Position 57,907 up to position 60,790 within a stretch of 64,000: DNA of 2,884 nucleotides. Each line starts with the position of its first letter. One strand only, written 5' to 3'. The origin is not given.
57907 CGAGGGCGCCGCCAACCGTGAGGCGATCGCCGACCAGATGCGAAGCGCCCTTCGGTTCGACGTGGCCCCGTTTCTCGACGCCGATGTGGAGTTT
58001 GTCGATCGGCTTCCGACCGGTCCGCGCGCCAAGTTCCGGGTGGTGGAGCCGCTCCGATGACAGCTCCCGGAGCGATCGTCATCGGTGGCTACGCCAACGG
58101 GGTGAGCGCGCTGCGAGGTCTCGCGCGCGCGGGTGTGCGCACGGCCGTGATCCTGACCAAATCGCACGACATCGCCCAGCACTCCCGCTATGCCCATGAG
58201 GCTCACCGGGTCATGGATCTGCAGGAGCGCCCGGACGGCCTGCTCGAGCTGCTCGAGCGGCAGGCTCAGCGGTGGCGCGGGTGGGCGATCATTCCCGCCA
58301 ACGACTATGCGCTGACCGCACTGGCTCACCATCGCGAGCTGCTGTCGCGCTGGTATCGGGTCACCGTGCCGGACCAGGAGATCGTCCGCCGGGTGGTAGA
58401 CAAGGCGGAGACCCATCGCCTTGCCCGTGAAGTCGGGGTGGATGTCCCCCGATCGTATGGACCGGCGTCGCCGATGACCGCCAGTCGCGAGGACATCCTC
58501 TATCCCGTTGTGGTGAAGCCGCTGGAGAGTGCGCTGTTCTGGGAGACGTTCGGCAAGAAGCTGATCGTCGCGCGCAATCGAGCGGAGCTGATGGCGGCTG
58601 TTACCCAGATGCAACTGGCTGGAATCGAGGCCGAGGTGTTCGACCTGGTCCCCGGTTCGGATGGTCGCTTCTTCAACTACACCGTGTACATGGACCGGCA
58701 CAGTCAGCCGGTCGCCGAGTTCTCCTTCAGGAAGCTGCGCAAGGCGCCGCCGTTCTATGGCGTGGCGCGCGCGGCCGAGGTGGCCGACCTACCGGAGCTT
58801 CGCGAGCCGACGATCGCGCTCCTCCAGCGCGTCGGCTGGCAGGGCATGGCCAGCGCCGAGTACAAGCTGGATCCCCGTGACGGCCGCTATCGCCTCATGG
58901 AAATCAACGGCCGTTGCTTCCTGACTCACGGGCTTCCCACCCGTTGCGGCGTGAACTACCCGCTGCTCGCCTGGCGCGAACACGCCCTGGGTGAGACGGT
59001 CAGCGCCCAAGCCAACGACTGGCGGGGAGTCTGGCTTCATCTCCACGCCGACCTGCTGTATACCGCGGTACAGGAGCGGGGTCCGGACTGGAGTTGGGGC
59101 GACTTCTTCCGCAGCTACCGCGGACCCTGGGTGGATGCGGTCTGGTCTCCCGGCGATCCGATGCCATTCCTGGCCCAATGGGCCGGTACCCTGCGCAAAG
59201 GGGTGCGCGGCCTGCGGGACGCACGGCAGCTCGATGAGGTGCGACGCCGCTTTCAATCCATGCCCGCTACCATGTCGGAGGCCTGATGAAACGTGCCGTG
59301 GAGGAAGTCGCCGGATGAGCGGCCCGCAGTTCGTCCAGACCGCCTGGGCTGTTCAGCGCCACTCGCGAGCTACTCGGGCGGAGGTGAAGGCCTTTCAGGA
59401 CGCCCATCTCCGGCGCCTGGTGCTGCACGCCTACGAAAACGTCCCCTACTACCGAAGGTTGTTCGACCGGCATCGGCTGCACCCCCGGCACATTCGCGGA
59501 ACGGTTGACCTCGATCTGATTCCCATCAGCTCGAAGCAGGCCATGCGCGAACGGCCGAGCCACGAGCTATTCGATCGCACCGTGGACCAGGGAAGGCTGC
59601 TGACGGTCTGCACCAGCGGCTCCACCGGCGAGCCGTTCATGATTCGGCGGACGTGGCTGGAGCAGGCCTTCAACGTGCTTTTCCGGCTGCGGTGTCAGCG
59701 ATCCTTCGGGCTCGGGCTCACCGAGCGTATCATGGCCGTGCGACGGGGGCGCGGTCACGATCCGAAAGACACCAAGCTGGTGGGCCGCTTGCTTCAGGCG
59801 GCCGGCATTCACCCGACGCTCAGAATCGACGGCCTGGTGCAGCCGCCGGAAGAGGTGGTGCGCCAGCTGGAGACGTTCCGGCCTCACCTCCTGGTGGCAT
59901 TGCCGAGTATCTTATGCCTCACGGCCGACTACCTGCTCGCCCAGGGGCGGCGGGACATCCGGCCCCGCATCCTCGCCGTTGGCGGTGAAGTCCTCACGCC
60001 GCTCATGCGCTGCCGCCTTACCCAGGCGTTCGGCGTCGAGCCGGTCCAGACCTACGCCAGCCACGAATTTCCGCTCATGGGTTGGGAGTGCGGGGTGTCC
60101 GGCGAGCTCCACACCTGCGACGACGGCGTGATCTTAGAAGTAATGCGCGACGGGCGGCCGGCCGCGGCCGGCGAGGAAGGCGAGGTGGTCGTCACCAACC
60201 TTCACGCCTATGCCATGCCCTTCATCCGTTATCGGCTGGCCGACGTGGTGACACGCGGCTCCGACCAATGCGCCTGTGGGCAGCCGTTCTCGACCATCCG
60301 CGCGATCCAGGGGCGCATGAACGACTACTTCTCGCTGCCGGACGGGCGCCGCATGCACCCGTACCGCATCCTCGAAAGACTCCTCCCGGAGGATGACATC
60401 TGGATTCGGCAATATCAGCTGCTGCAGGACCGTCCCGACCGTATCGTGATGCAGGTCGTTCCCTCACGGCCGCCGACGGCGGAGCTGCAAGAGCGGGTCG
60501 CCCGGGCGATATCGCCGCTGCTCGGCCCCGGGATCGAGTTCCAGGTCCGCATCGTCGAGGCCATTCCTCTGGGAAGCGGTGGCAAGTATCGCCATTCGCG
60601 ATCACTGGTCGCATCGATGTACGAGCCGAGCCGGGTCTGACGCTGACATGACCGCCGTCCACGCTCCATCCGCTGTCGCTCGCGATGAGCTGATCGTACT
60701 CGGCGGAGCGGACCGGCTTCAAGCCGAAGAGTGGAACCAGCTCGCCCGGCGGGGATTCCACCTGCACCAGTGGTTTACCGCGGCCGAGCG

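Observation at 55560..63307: Translationally coupled six-gene operon pairing two PaaK/F390-synthetase-like ligases with an ATP-grasp ligase, a FemAB-like acyltransferase, a GT4 and a flippase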

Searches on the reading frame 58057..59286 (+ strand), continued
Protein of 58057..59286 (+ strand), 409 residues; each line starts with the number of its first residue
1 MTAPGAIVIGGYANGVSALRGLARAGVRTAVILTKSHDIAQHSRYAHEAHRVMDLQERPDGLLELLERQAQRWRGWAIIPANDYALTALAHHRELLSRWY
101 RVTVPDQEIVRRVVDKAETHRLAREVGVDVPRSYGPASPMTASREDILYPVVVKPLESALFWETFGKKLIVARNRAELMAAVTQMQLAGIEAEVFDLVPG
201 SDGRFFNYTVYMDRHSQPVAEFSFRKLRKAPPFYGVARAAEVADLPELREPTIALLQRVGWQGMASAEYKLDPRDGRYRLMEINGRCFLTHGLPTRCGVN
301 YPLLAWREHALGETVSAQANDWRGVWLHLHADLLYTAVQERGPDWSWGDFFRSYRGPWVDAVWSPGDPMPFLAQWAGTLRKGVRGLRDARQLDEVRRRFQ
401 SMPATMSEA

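Call 84: search_protein_families(library=pfam, proteins=[P0252, P0262, P0270, P0288, P0305, P0303, P0325, P0253, P0284, P0286], max_evalue=0.001)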
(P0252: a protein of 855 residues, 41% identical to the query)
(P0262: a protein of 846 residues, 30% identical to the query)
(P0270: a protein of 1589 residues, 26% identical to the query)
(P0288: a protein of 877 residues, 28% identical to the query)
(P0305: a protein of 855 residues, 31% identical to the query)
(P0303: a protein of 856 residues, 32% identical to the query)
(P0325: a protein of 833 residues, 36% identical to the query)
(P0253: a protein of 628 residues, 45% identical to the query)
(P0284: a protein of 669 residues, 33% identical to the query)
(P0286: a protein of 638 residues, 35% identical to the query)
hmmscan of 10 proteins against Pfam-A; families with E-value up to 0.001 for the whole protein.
P0252 (855 aa): 0 families

P0262 (846 aa): 6 families
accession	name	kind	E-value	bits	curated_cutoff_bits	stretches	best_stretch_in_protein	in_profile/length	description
PF02786.22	CPSase_L_D2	-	2.5e-15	57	19.8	2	527-709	1-187/211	Carbamoyl-phosphate synthase L chain, ATP binding domain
PF15632.11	ATPgrasp_Ter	-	3e-11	43.7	29.1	1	257-324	46-111/131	ATP-grasp in the biosynthetic pathway with Ter operon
PF02222.28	ATP-grasp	-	1.5e-07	31.7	27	0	535-706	3-167/179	ATP-grasp domain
PF13549.11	ATP-grasp_5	-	6.7e-07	29.3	27.6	1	523-601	7-85/221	ATP-grasp domain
PF02655.19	ATP-grasp_3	-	9.7e-07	29.4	23.2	1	124-298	3-156/160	ATP-grasp domain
PF08443.16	RimK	-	0.0001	22.4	21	0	124-210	3-82/188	RimK-like ATP-grasp domain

P0270 (1589 aa): 11 families
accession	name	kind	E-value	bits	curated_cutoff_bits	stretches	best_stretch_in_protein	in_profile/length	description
PF00534.26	Glycos_transf_1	-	9.6e-82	273.1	26.4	2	1381-1534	15-171/172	Glycosyl transferases group 1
PF13692.12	Glyco_trans_1_4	-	2.7e-76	255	27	2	202-341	2-142/142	Glycosyl transferases group 1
PF13439.12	Glyco_transf_4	-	1.1e-32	113.8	28.5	2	1212-1367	3-169/170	Glycosyltransferase Family 4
PF13579.12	Glyco_trans_4_4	-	1.4e-19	71.4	29.7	2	1261-1350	51-142/158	Glycosyl transferase 4-like domain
PF13524.12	Glyco_trans_1_2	-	5e-12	46.4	25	1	268-368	39-141/144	Glycosyl transferase-like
PF15632.11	ATPgrasp_Ter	-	3.4e-10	40.2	29.1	1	625-700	46-119/131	ATP-grasp in the biosynthetic pathway with Ter operon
PF13477.12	Glyco_trans_4_2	-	5.8e-10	39.9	23.4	1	1248-1340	40-136/139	Glycosyl transferase 4-like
PF20706.3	GT4-conflict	-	1.2e-08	34.8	26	1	195-362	194-378/385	Family 4 Glycosyltransferase in conflict systems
PF02786.22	CPSase_L_D2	-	2.7e-08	34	19.8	0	632-687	145-201/211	Carbamoyl-phosphate synthase L chain, ATP binding domain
PF02222.28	ATP-grasp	-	4.6e-05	23.6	27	0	908-1083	3-171/179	ATP-grasp domain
PF13549.11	ATP-grasp_5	-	0.00013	21.9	27.6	0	490-537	9-56/221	ATP-grasp domain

P0288 (877 aa): 3 families
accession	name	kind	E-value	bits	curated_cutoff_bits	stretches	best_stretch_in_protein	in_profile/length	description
PF15632.11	ATPgrasp_Ter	-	1.2e-12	48.2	29.1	1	693-784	39-128/131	ATP-grasp in the biosynthetic pathway with Ter operon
PF02786.22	CPSase_L_D2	-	2.4e-12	47.3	19.8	0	695-767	133-206/211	Carbamoyl-phosphate synthase L chain, ATP binding domain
PF02655.19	ATP-grasp_3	-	4.5e-06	27.3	23.2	0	120-298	2-159/160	ATP-grasp domain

P0305 (855 aa): 2 families
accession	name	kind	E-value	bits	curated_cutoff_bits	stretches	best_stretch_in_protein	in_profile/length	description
PF01943.22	Polysacc_synt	-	4.1e-14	53.1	28.2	1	5-271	1-271/274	Polysaccharide biosynthesis protein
PF02786.22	CPSase_L_D2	-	0.00041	20.4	19.8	0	700-751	135-186/211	Carbamoyl-phosphate synthase L chain, ATP binding domain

P0303 (856 aa): 2 families
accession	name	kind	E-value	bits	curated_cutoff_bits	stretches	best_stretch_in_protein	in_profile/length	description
PF22612.2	GH113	-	1.3e-59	202.4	27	1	449-713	13-271/289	Glycoside Hydrolase Family 113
PF00404.24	Dockerin_1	-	8.4e-08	32.7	22.9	0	804-850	1-50/57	Dockerin type I domain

P0325 (833 aa): 3 families
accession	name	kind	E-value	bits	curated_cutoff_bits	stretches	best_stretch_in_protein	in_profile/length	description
PF01522.26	Polysacc_deac_1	-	2e-21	76.7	23.1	1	519-702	4-107/124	Polysaccharide deacetylase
PF02786.22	CPSase_L_D2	-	5.6e-05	23.2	19.8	0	258-318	140-201/211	Carbamoyl-phosphate synthase L chain, ATP binding domain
PF15632.11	ATPgrasp_Ter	-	0.00019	21.7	29.1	1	247-334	37-122/131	ATP-grasp in the biosynthetic pathway with Ter operon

P0253 (628 aa): 1 family
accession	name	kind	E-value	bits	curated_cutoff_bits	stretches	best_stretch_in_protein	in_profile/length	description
PF02786.22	CPSase_L_D2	-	0.00059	19.9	19.8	0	247-304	139-197/211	Carbamoyl-phosphate synthase L chain, ATP binding domain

P0284 (669 aa): 1 family
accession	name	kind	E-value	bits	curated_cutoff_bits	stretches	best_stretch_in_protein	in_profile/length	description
PF03808.19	Glyco_tran_WecG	-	1.4e-47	162.1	27.4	1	481-644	4-166/168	Glycosyl transferase WecG/TagA/CpsF family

P0286 (638 aa): 1 family
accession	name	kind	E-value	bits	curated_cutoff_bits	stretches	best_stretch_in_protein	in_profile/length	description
PF02786.22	CPSase_L_D2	-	4e-05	23.7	19.8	0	126-195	6-72/211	Carbamoyl-phosphate synthase L chain, ATP binding domain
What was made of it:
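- The ATP-grasp family's fusion partners are glycan-assembly proteins (call 84).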

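Call 86: list_cluster_members(proteins=[P0305, P0284, P0270, P0325])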
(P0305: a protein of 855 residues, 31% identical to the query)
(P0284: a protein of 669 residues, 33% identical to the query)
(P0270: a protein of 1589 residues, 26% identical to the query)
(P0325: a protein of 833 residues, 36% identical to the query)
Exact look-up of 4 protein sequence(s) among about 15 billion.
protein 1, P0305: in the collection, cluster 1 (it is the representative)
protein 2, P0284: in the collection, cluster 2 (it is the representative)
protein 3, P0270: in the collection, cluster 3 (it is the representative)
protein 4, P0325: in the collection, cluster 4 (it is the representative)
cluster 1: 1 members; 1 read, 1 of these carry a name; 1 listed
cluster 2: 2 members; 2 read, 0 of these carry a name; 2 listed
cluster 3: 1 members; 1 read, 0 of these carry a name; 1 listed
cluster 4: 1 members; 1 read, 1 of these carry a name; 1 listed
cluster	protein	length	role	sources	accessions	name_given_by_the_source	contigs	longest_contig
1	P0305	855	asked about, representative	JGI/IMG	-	predicted ATP-grasp superfamily ATP-dependent carboligase/O-antigen/teichoic acid export ...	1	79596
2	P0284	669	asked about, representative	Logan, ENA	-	-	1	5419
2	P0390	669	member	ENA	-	-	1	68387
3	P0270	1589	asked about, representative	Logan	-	-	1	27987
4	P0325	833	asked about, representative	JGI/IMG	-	predicted ATP-grasp superfamily ATP-dependent carboligase/peptidoglycan/xylan/chitin ...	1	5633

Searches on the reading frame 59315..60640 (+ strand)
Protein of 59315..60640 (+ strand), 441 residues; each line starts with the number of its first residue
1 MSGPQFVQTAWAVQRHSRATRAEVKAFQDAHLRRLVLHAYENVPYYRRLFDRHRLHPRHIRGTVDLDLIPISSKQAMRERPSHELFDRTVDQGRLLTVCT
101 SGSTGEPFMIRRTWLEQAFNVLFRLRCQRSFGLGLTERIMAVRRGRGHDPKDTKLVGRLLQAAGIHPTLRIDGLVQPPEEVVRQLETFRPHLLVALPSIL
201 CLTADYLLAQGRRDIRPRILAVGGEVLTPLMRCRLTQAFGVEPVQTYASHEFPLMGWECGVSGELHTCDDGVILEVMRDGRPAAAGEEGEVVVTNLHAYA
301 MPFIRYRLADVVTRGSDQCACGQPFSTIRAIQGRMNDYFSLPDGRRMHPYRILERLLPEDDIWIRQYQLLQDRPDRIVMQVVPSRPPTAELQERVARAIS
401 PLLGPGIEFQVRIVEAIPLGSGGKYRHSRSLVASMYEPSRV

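Call 4: search_protein_families(library=pfam, proteins=[window:59315-60640:+], max_evalue=0.01)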
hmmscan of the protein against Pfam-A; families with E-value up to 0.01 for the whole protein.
window:59315-60640:+ (441 aa): 0 families

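Call 5: search_protein_families(library=ncbifam, proteins=[window:59315-60640:+], max_evalue=0.01)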
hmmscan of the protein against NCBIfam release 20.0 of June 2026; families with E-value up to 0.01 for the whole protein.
window:59315-60640:+ (441 aa): 8 families
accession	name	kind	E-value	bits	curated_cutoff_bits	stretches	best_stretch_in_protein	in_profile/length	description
NF045666.1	DVU1553_fam_AMP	equivalog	9.7e-35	120.2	300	1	15-335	14-331/331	DVU_1553 family AMP-dependent CoA ligase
NF041878.1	paak_haloarch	equivalog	6.8e-32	110.6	700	2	213-362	198-351/427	phenylacetate--CoA ligase PaaK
NF053551.1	FlxY_rubin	equivalog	7.1e-29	100.8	520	2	188-360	167-347/424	flexirubin biosynthesis putative acyl-CoA ligase FlxY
TIGR02155.1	PA_CoA_ligase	equivalog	8e-27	93.8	646.3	2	19-111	3-94/422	phenylacetate--CoA ligase PaaK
TIGR03335.1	F390_ftsA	equivalog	6.9e-17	61.3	458.7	1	20-328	10-323/445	coenzyme F390 synthetase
TIGR02304.1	aden_form_hyp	equivalog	8.4e-15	54.7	251.9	1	176-382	174-376/430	F390 synthetase-related protein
NF041217.1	BagE_FevW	exception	6.5e-13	48.4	800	1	217-381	194-356/424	bagremycin/ferroverdin synthetase BagE/FevW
NF041596.1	fum_diaprop_lig_DdaG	equivalog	9.1e-05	21.6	700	1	65-339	30-298/390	fumarate--(S)-2,3-diaminopropanoate ligase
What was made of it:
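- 59315..60640 (+): PaaK/CapK-type adenylate-forming ligase 2 (441 aa), 31% identical to ligase 1. NCBIfam hits below cut-off (call 5).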

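Call 21: search_solved_structures(query=window:59315-60640:+, max_evalue=0.001)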
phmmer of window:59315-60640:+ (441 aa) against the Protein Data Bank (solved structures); distinct sequences matched with E-value up to 0.001: 8.
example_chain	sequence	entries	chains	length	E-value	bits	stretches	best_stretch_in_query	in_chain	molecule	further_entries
2y27_A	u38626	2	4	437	7.4e-23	84.5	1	17-392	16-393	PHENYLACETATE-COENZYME A LIGASE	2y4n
4r1l_A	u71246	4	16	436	4.1e-20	75.5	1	24-357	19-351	Phenylacetate-coenzyme A ligase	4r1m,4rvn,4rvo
2y4o_A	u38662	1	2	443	4.8e-20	75.2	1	11-370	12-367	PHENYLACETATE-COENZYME A LIGASE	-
6wuq_A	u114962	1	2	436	1.8e-15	60.1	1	20-337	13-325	AjiA1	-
6siw_B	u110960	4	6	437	3.3e-15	59.3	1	22-335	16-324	PaaK-like ligase (AMP-dependent synthetase and ligase) | AMP-dependent synthetase and ligase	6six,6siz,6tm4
6siw_A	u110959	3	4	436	3.3e-15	59.3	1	21-335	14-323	PaaK-like ligase (AMP-dependent synthetase and ligase) | AMP-dependent synthetase and ligase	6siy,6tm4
9s3l_A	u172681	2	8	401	4.1e-11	45.8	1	50-325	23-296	Phenylacetate-CoA ligase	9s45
6hdw_A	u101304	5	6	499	7.9e-09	38.3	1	14-353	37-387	2-hydroxyisobutyryl-CoA synthetase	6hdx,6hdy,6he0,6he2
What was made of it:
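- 59315..60640 (+): PDB PaaK 2y27, E 7e-23 (call 21).
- On PaaK / ANL adenylate-forming ligases (ligase 1, ligase 2): Match to PDB PaaK 2y27, E 7e-23 (call 21).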

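Call 76: search_protein_families(library=padloc, proteins=[window:59315-60640:+], max_evalue=0.001)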
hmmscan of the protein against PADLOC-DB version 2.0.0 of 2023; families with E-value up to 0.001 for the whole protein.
window:59315-60640:+ (441 aa): 0 families
